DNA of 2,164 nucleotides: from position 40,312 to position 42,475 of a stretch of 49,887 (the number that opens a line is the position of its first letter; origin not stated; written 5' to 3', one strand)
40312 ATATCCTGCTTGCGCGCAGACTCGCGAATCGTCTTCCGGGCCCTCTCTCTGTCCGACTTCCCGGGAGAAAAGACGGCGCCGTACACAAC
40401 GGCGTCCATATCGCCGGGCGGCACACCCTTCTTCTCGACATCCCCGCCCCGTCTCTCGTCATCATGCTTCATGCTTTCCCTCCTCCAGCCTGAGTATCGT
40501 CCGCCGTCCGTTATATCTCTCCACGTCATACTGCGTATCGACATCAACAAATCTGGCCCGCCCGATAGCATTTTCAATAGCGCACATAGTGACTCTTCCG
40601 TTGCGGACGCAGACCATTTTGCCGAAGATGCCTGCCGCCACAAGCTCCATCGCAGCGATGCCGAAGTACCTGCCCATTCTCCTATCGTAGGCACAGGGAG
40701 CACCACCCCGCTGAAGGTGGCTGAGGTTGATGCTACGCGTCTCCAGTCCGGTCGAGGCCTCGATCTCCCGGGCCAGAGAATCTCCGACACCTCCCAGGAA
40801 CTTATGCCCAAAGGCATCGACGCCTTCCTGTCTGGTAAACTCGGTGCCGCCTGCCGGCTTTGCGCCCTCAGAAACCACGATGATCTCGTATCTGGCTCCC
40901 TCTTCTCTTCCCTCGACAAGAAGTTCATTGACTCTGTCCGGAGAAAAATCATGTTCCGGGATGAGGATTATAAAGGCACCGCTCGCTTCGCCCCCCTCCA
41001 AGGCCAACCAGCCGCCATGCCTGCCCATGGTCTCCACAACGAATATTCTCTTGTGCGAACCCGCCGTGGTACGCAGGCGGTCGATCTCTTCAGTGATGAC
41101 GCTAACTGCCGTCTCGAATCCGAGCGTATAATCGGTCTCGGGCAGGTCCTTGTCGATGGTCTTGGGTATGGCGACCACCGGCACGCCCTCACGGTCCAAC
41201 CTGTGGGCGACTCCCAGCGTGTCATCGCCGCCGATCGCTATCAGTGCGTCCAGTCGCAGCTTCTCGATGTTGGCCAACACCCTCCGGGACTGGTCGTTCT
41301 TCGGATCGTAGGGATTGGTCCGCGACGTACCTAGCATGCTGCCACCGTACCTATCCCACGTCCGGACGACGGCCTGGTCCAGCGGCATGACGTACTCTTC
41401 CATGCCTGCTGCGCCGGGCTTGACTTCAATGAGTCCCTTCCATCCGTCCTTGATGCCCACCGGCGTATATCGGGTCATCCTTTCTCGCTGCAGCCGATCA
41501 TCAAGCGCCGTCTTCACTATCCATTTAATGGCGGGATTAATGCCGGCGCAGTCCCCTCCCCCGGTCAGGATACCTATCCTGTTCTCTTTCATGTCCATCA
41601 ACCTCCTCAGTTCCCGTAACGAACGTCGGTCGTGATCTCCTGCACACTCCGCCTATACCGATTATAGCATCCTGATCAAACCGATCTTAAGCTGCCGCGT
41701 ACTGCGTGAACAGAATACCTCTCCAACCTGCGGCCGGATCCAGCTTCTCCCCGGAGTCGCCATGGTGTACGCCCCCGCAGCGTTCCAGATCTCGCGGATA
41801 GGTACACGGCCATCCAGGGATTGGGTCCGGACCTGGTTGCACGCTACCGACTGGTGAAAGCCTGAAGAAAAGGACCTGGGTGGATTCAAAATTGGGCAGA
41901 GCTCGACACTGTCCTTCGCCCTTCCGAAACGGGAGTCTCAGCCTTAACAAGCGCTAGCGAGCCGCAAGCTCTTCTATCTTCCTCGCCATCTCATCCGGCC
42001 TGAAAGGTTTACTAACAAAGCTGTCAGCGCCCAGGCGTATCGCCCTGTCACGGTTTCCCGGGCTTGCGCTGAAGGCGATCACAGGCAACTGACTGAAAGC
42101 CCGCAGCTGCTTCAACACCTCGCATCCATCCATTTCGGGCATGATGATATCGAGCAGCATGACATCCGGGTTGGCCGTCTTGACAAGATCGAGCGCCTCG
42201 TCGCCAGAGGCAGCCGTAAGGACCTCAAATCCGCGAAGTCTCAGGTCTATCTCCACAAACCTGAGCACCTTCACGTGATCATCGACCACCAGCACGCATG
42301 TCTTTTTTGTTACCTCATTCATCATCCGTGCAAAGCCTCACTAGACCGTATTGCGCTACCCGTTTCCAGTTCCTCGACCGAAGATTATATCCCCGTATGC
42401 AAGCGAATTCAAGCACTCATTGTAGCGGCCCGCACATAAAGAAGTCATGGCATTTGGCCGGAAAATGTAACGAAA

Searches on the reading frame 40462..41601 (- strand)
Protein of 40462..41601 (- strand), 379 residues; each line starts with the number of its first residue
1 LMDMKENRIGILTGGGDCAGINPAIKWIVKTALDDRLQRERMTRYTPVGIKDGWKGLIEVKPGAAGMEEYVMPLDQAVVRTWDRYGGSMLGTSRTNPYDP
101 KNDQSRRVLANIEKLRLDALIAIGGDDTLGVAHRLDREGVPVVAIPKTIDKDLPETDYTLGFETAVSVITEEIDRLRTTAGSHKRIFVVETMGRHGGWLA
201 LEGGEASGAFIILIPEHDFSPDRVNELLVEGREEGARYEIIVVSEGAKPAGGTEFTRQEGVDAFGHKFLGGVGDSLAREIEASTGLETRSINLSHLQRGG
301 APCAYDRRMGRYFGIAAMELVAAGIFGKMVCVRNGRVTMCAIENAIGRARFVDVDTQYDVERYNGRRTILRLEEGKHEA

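Call 12: search_protein_families(library=pfam, proteins=[window:40462-41601:-])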
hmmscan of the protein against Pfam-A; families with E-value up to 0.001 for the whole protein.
window:40462-41601:- (379 aa): 1 family
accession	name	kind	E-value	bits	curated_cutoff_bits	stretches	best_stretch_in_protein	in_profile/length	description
PF00365.25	PFK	-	5e-89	298.8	30.9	1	8-321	1-277/277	Phosphofructokinase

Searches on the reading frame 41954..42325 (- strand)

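Call 12: search_protein_families(library=pfam, proteins=[window:41954-42325:-])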
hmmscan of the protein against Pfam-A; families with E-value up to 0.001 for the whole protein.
window:41954-42325:- (123 aa): 1 family
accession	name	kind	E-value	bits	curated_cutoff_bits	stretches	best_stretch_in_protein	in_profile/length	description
PF00072.30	Response_reg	-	4.8e-27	94.8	30.2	1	11-117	1-110/111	Response regulator receiver domain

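Call 75: search_protein_families(library=ncbifam, max_evalue=1e-10, proteins=[window:41954-42325:-])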
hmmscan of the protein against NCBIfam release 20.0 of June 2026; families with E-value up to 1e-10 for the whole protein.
window:41954-42325:- (123 aa): 61 families (the best 25 are shown)
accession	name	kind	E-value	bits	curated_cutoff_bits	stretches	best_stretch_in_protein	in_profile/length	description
NF045944.1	ResRegRpaBCyano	equivalog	3.1e-27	95.5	330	1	12-120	1-111/229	response regulator transcription factor RpaB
NF040534.1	resp_reg_YycF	equivalog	1.6e-23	83.2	340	1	11-115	3-109/231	response regulator YycF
NF007135.0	PRK09581.1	equivalog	4.3e-23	81.8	474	1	9-117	3-116/457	PleD family two-component system response regulator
NF040689.1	MtrAB_MtrA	equivalog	8.5e-23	80.8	300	1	11-117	1-109/219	MtrAB system response regulator MtrA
NF033120.0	vanR_FM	exception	4.6e-22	78.8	460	1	7-117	2-114/231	vancomycin resistance response regulator transcription factor, VanR-F/VanR-M family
NF012227.0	AdeR_RR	equivalog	1.7e-21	76.8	340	1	7-119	10-124/239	efflux system response regulator transcription factor AdeR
NF008296.0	PRK11083.1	equivalog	8.3e-21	74.4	273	1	8-119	3-116/228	two-component system response regulator CreB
NF007982.1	PRK10710.1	equivalog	2.1e-20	73.3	380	1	2-120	1-121/235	envelope stress response regulator BaeR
NF033117.2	vanR_ACDEGLN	exception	2.1e-20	73.3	350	1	11-117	1-109/226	VanR-ABDEGLN family response regulator transcription factor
NF008199.0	PRK10955.1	equivalog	1.2e-19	71.1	341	1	11-119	4-113/232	envelope stress response regulator transcription factor CpxR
TIGR02154.1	PhoB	equivalog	2.7e-19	69.4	296.2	1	9-120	3-119/226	phosphate regulon transcriptional regulator PhoB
NF041733.1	resp_reg_CseB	equivalog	3.1e-19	69.3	350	1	11-117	3-111/228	two-component system response regulator CseB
NF008469.0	PRK11361.1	equivalog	1.6e-18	66.7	714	1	7-114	3-113/461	acetoacetate metabolism transcriptional regulator AtoC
NF045991.1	RespRegCtrARhodob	equivalog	7.4e-18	65.1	350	1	11-120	3-115/224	response regulator transcription factor CtrA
NF053854.1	RespRegPhoBBctds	equivalog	1.2e-17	64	270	1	11-120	1-114/225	two-component system response regulator PhoB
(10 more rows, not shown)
